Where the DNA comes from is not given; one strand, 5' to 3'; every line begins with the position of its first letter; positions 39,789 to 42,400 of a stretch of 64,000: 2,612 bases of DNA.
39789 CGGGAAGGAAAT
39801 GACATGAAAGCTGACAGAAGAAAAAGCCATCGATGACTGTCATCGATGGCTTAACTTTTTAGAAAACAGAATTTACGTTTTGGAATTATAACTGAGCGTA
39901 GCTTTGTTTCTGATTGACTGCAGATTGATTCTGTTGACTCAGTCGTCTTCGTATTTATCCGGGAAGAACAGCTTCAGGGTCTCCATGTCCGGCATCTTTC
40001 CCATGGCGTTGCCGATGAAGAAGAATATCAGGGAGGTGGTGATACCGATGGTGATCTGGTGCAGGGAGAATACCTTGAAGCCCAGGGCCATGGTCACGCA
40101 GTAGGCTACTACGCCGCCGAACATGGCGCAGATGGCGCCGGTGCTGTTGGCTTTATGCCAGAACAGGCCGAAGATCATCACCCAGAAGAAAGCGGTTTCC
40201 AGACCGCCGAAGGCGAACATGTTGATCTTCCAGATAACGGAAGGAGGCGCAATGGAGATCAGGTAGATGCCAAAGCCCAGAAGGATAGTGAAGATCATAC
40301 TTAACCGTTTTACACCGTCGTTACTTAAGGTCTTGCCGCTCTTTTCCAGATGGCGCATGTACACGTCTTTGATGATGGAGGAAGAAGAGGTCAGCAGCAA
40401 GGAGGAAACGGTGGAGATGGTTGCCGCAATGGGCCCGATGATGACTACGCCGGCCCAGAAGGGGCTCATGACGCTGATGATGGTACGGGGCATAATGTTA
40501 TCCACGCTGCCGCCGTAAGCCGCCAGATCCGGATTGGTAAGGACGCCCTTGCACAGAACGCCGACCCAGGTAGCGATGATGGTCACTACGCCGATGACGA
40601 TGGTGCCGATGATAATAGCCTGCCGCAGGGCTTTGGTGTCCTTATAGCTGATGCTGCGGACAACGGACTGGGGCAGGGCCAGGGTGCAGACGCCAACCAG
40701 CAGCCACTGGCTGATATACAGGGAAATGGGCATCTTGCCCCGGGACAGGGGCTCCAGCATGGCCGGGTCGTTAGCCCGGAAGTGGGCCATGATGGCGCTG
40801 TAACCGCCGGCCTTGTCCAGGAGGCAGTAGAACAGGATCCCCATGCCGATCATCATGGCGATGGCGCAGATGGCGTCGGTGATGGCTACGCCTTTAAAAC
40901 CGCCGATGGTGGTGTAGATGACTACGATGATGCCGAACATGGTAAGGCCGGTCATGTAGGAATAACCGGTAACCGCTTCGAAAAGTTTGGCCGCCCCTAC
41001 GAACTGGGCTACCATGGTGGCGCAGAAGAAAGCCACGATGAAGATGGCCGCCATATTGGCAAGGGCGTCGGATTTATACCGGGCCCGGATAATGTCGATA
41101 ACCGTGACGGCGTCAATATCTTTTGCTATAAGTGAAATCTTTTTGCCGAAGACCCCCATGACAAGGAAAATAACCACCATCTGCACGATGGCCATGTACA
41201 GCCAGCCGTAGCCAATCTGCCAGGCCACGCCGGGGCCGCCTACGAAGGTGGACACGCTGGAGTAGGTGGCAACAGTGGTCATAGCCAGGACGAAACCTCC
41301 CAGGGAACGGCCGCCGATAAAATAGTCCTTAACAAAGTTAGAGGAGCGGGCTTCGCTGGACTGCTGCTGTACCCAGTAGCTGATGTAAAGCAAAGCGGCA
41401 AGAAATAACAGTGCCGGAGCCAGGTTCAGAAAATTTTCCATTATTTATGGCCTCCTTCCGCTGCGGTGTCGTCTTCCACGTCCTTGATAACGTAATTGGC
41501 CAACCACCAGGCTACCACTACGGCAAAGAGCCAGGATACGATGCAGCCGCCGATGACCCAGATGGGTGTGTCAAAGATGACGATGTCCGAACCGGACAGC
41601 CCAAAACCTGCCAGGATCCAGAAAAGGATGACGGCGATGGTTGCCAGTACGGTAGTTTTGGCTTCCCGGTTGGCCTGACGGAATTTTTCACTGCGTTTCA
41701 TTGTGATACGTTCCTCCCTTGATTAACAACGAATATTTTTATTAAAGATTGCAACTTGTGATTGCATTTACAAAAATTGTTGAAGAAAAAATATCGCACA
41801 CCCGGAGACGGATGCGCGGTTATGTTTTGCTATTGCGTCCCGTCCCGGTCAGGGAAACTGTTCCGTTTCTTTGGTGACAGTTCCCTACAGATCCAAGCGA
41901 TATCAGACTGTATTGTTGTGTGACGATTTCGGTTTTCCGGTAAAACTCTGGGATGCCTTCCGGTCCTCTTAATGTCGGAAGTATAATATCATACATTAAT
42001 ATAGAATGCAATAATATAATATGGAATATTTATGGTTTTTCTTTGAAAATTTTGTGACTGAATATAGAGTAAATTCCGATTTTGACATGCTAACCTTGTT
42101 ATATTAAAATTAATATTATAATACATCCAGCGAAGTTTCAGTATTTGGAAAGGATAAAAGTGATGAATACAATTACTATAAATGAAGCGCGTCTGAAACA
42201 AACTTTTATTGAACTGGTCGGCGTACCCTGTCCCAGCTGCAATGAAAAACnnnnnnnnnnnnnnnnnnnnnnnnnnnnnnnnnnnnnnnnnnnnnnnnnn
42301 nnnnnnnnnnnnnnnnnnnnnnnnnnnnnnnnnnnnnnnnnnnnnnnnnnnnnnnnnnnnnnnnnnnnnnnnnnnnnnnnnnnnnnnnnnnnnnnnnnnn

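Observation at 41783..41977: Riboswitch-like OFF switch upstream of yhdT-panF, no recognised family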

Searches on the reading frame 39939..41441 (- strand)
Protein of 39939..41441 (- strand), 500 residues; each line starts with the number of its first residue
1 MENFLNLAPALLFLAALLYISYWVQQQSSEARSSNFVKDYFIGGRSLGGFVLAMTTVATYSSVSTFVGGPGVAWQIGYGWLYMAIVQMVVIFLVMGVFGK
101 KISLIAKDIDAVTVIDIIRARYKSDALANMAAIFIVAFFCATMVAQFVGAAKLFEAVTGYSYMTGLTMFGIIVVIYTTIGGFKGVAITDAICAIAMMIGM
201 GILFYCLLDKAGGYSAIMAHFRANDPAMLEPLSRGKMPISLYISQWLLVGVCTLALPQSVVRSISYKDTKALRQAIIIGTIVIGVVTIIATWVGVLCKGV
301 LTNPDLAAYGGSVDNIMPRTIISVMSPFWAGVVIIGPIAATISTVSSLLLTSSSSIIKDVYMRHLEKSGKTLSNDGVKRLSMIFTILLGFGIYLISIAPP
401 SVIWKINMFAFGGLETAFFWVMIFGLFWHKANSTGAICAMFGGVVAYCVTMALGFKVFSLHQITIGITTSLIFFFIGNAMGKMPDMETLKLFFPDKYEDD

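Call 7: search_protein_families(library=ncbifam, proteins=[window:39939-41441:-])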
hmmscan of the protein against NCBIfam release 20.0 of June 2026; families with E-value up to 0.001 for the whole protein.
window:39939-41441:- (500 aa): 10 families
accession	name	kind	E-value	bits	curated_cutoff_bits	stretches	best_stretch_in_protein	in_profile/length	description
TIGR02119.1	panF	equivalog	5.1e-140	467.6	328.05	1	9-482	6-469/471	sodium/pantothenate symporter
TIGR00813.1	sss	superfamily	5.6e-62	210.1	184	1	40-443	1-411/411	sodium/solute symporter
TIGR02121.1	Na_Pro_sym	equivalog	1.4e-46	159.3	515.5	1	12-487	9-475/488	sodium/proline symporter PutP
NF011948.0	PRK15419.1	equivalog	3.6e-24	85.5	955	1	30-487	25-479/502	sodium/proline symporter PutP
NF058657.1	MncbAcdTpMctC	equivalog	1.2e-22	80.1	670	1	4-457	6-459/527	monocarboxylic acid transporter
TIGR03648.1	Na_symport_lg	subfamily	2.9e-21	75.5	320.75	1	322-458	355-488/547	VC_2705 family sodium/solute symporter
NF006903.2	PRK09395.1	subfamily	1.6e-20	73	750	1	11-458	42-486/552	cation/acetate symporter ActP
TIGR02711.1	symport_actP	equivalog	1.2e-18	67.1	1099.25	1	10-458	38-483/549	cation/acetate symporter ActP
NF007790.0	PRK10484.1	equivalog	1.6e-17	63.6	401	1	4-476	3-478/527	solute:sodium symporter family transporter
NF009135.0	PRK12488.1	subfamily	1e-16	60.7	850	1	10-458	38-483/549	cation/acetate symporter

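Call 8: search_protein_families(library=pfam, proteins=[window:39939-41441:-])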
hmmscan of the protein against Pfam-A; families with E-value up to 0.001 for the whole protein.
window:39939-41441:- (500 aa): 1 family
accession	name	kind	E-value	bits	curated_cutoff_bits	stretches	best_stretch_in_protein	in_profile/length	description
PF00474.23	SSF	-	3.4e-69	234.1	22.8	1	40-443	1-406/406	Sodium:solute symporter family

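Call 11: find_related_loci(query=window:39939-41441:-, collection=genome_contigs, flank=3000)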
Query window:39939-41441:- (500 aa) in genome_contigs; peptide patterns used: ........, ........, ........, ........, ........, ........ (x = any residue, [..] = any of these).
340 stretches matched a pattern; 226 encode a relative of the query (tblastn E <= 1e-3); the best 80 are kept; 80 distinct loci.
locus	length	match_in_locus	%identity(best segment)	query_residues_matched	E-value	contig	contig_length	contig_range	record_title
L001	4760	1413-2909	98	1-499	0e+0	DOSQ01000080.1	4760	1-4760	MAG TPA_asm: Acidaminococcaceae bacterium isolate UBA9839 contig_171456, whole genome shotgun sequence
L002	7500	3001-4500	97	1-500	0e+0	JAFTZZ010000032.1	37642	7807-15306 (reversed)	MAG: Acidaminococcaceae bacterium isolate RGIG4304 Roe_deer_Duodenum-2__c35349, whole genome shotgun sequence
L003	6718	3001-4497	97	1-499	0e+0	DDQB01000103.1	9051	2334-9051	MAG TPA_asm: Acidaminococcaceae bacterium UBA2453 UBA2453_contig_1186, whole genome shotgun sequence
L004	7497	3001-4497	97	1-499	0e+0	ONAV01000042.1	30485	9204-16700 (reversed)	uncultured Selenomonadales bacterium isolate RUG140 genome assembly, contig: scaffold_2463, whole genome shotgun sequenc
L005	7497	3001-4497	97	1-499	0e+0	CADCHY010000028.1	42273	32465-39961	MAG: uncultured Succiniclasticum sp. isolate RUG14664 genome assembly, contig: RUG14664_asm_28, whole genome shotgun seq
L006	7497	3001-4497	97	1-499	0e+0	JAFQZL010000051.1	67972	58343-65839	MAG: Acidaminococcaceae bacterium isolate RGIG2291 Goat_Duodenum-5__c435233, whole genome shotgun sequence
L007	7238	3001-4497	97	1-499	0e+0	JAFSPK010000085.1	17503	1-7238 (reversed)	MAG: Acidaminococcaceae bacterium isolate RGIG3353 Goat_Reticulum-6__c311268, whole genome shotgun sequence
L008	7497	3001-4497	97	1-499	0e+0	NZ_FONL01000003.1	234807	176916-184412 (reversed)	Succiniclasticum ruminis DSM 9236, whole genome shotgun sequence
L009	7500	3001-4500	95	1-500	0e+0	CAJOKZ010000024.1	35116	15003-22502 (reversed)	uncultured Succiniclasticum sp. isolate Reindeer_1_mag_91 genome assembly, contig: scaffold_2023, whole genome shotgun s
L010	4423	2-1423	97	26-499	0e+0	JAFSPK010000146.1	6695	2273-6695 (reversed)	MAG: Acidaminococcaceae bacterium isolate RGIG3353 Goat_Reticulum-6__c530716, whole genome shotgun sequence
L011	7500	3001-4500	84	1-500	0e+0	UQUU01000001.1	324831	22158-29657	uncultured Succiniclasticum sp. isolate UMGS663 genome assembly, contig: NODE_4_length_324831_cov_33.268533, whole genom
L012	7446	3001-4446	85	19-500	0e+0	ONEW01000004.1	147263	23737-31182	uncultured Selenomonadales bacterium isolate RUG237 genome assembly, contig: scaffold_173, whole genome shotgun sequence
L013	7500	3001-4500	81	1-500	0e+0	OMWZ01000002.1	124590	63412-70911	uncultured Selenomonadales bacterium isolate RUG048 genome assembly, contig: scaffold_86, whole genome shotgun sequence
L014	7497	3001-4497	97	1-499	0e+0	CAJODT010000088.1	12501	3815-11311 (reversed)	uncultured Succiniclasticum sp. isolate Red_deer_1_mag_73 genome assembly, contig: scaffold_18636, whole genome shotgun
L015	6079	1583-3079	81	1-499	0e+0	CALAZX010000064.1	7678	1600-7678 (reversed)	MAG TPA_asm: uncultured Negativicutes bacterium isolate SRR6713636_bin.50_CONCOCT_v1.1_MAG genome assembly, contig: ERZ7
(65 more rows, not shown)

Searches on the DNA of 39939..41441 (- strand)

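Call 55: search_rna_families(sources=[L021, L022, L023, L024, L025, L026, L027, L028, L029, L030, L031, L032, L033, L034, L035, L036, L037, L038, L039, L040], threshold=gathering)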
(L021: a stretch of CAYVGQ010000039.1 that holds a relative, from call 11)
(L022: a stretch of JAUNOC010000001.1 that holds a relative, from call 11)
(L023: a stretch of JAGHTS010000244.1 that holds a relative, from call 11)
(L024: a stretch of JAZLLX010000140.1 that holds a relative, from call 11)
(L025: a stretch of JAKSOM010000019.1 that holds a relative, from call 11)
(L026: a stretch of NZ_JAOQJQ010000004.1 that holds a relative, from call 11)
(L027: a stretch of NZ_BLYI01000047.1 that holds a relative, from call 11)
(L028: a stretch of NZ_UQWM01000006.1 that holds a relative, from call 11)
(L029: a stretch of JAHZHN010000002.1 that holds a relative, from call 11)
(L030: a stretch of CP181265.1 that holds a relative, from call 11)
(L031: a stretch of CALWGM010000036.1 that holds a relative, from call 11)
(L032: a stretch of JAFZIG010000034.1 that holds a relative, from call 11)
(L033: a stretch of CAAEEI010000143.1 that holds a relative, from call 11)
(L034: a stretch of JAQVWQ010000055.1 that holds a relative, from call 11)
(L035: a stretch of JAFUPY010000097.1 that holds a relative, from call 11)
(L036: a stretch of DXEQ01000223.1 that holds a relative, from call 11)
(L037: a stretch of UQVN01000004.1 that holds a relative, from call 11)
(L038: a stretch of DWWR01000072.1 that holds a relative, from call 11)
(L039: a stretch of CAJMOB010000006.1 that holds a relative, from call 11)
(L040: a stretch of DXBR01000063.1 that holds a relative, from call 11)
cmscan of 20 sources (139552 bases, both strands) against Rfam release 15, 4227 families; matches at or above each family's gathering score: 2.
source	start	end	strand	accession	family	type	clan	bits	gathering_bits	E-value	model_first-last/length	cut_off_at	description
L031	4169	4305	+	RF00050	FMN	Cis-reg; riboswitch;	-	107.8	66.2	8.7e-24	1-138/138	no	FMN riboswitch aptamer (RFN element)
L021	6794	6867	-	RF00005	tRNA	Gene; tRNA;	CL00001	69.8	29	7.9e-13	1-71/71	no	tRNA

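Call 56: search_rna_families(sources=[L041, L042, L043, L044, L045, L046, L047, L048, L049, L050, L051, L052, L053, L054, L055, L056, L057, L058, L059, L060], threshold=gathering)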
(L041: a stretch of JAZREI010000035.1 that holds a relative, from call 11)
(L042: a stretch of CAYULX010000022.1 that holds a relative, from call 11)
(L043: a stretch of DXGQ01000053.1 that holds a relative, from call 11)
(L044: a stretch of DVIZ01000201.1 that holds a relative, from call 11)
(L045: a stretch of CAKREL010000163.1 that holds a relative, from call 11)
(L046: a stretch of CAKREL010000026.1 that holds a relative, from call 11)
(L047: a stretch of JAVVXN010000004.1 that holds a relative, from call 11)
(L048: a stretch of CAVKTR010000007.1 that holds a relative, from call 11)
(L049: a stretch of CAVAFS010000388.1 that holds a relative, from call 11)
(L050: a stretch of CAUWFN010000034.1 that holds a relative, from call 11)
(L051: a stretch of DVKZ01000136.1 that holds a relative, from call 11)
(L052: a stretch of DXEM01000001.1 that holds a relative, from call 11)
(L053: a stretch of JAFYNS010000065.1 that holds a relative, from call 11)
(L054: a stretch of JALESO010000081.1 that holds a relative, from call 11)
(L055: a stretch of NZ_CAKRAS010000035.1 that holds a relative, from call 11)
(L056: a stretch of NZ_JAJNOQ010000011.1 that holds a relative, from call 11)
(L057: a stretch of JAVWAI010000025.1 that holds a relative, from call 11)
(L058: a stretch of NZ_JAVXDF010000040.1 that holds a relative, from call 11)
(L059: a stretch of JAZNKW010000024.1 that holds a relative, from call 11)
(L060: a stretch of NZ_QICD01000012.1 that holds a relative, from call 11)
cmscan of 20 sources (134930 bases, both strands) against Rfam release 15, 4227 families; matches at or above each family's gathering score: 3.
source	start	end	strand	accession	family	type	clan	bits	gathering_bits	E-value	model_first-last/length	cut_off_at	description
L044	17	92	+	RF00029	Intron_gpII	Intron;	-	69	40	3.6e-11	1-77/77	no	Group II catalytic intron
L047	4704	4775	+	RF00005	tRNA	Gene; tRNA;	CL00001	65.8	29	9.6e-12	1-71/71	no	tRNA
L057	4713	4784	+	RF00005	tRNA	Gene; tRNA;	CL00001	65.8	29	9.6e-12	1-71/71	no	tRNA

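Call 57: search_rna_families(sources=[L061, L062, L063, L064, L065, L066, L067, L068, L069, L070, L071, L072, L073, L074, L075, L076, L077, L078, L079, L080], threshold=gathering)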
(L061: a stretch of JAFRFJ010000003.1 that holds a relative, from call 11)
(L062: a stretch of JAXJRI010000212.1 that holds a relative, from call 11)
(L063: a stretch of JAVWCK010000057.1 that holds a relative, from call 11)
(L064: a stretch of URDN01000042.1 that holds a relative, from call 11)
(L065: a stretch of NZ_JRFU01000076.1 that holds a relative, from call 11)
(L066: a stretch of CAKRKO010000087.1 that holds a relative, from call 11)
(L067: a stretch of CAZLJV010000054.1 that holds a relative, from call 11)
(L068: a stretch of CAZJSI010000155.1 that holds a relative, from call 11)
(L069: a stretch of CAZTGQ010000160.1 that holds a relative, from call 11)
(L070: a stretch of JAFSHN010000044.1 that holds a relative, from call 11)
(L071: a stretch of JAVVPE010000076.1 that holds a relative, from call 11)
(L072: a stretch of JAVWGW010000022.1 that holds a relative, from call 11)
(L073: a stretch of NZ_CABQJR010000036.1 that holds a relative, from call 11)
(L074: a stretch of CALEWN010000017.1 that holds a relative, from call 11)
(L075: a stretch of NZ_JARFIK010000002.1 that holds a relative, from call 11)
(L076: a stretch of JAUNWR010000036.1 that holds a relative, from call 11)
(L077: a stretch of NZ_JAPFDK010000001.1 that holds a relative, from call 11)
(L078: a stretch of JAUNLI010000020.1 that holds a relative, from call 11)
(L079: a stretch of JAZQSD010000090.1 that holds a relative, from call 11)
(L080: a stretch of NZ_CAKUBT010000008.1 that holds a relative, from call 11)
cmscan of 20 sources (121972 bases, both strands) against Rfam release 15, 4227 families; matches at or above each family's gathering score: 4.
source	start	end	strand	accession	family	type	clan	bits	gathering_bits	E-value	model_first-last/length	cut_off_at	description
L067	1982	2076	+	RF01831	THF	Cis-reg; riboswitch;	-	75.5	36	3e-15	1-99/99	no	THF (Tetrahydrofolate) riboswitch aptamer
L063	4618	4689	+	RF00005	tRNA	Gene; tRNA;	CL00001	65.8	29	8.7e-12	1-71/71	no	tRNA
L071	2540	2611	+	RF00005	tRNA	Gene; tRNA;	CL00001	65.8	29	8.7e-12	1-71/71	no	tRNA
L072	2533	2604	+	RF00005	tRNA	Gene; tRNA;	CL00001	65.8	29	8.7e-12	1-71/71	no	tRNA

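Call 63: search_rna_families(sources=[L001, L004, L005, L007, L008, L014, L032], threshold=evalue, max_evalue=10)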
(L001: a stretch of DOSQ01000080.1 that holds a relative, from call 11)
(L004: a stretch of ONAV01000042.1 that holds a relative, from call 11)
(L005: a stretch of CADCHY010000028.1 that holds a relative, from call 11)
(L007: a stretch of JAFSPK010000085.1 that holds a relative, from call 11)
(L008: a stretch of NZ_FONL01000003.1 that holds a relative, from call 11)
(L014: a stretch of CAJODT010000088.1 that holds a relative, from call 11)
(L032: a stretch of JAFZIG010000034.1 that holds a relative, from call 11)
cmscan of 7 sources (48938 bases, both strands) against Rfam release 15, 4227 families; matches with E-value up to 10: 15.
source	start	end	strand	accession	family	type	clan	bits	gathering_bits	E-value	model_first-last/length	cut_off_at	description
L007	2549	2642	+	RF01749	pan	Cis-reg;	-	35.3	36.2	0.017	1-92/92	no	pan motif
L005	2549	2642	+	RF01749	pan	Cis-reg;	-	35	36.2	0.021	1-92/92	no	pan motif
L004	2461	2554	+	RF01749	pan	Cis-reg;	-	33.3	36.2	0.049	1-92/92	no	pan motif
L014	4478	4620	+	RF02860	Arrc14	Gene; sRNA;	-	29.1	99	2.1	1-167/167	no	Actinobacillus sRNA 14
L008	2549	2642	+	RF01749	pan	Cis-reg;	-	28.7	36.2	0.55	1-92/92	no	pan motif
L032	409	482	+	RF01029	mir-649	Gene; miRNA;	-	24.2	100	2.5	1-93/93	no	mir-649 microRNA precursor family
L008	6984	7036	+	RF00788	mir-287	Gene; miRNA;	-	21.1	80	5.4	1-73/73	no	mir-287 microRNA precursor family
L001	4344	4426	+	RF00599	SNORA77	Gene; snRNA; snoRNA; HACA-box;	-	20.6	42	5.6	1-125/125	no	Small nucleolar RNA SNORA77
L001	1880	1917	+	RF02359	MS2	Cis-reg;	-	20.4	40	1.6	1-36/36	no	Bacteriophage MS2 operator hairpin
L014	3468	3505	+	RF02359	MS2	Cis-reg;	-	20.4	40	1.6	1-36/36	no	Bacteriophage MS2 operator hairpin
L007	3468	3505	+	RF02359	MS2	Cis-reg;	-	20.3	40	1.8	1-36/36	no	Bacteriophage MS2 operator hairpin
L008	3468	3505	+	RF02359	MS2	Cis-reg;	-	20.3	40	1.8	1-36/36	no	Bacteriophage MS2 operator hairpin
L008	4934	5018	-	RF02248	Six3os1_3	Gene; lncRNA;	-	15.9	40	9.2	1-75/75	no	Six3os1 conserved region 3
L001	3794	3842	+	RF01136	sR28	Gene; snRNA; snoRNA; CD-box;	-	15.8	39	8.9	1-55/55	no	Small nucleolar RNA sR28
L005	4248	4354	-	RF02225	sX6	Gene; sRNA;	-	15.4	40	7.8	53-167/342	no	Proteobacterial sRNA sX6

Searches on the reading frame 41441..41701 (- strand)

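Call 7: search_protein_families(library=ncbifam, proteins=[window:41441-41701:-])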
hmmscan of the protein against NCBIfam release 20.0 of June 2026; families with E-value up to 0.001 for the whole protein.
window:41441-41701:- (86 aa): 1 family
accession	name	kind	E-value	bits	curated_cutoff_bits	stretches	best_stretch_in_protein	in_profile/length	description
NF007918.0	PRK10633.1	equivalog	6e-08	32.9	107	1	5-78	3-77/80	hypothetical protein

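Call 8: search_protein_families(library=pfam, proteins=[window:41441-41701:-])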
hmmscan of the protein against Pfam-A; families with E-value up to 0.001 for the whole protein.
window:41441-41701:- (86 aa): 1 family
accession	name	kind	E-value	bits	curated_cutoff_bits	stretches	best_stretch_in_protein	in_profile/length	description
PF06196.17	DUF997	-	1.7e-16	60.3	26.3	1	9-78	1-74/77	Protein of unknown function (DUF997)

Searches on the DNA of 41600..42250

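Call 4: search_rna_families(source=window, start=41600, end=42250, threshold=evalue, max_evalue=10, show_alignments=3)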
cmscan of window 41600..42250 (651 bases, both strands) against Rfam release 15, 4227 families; matches with E-value up to 10: 3.
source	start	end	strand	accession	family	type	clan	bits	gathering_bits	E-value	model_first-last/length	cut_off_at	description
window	41836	41962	-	RF01749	pan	Cis-reg;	-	25.2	36.2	0.047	1-92/92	no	pan motif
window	42155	42206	+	RF01603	snoR29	Gene; snRNA; snoRNA; CD-box;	-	20.6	50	4.5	1-84/84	no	small nucleolar RNA snoR29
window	41748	41825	-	RF00020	U5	Gene; snRNA; splicing;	-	19.5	40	3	1-117/117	no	U5 spliceosomal RNA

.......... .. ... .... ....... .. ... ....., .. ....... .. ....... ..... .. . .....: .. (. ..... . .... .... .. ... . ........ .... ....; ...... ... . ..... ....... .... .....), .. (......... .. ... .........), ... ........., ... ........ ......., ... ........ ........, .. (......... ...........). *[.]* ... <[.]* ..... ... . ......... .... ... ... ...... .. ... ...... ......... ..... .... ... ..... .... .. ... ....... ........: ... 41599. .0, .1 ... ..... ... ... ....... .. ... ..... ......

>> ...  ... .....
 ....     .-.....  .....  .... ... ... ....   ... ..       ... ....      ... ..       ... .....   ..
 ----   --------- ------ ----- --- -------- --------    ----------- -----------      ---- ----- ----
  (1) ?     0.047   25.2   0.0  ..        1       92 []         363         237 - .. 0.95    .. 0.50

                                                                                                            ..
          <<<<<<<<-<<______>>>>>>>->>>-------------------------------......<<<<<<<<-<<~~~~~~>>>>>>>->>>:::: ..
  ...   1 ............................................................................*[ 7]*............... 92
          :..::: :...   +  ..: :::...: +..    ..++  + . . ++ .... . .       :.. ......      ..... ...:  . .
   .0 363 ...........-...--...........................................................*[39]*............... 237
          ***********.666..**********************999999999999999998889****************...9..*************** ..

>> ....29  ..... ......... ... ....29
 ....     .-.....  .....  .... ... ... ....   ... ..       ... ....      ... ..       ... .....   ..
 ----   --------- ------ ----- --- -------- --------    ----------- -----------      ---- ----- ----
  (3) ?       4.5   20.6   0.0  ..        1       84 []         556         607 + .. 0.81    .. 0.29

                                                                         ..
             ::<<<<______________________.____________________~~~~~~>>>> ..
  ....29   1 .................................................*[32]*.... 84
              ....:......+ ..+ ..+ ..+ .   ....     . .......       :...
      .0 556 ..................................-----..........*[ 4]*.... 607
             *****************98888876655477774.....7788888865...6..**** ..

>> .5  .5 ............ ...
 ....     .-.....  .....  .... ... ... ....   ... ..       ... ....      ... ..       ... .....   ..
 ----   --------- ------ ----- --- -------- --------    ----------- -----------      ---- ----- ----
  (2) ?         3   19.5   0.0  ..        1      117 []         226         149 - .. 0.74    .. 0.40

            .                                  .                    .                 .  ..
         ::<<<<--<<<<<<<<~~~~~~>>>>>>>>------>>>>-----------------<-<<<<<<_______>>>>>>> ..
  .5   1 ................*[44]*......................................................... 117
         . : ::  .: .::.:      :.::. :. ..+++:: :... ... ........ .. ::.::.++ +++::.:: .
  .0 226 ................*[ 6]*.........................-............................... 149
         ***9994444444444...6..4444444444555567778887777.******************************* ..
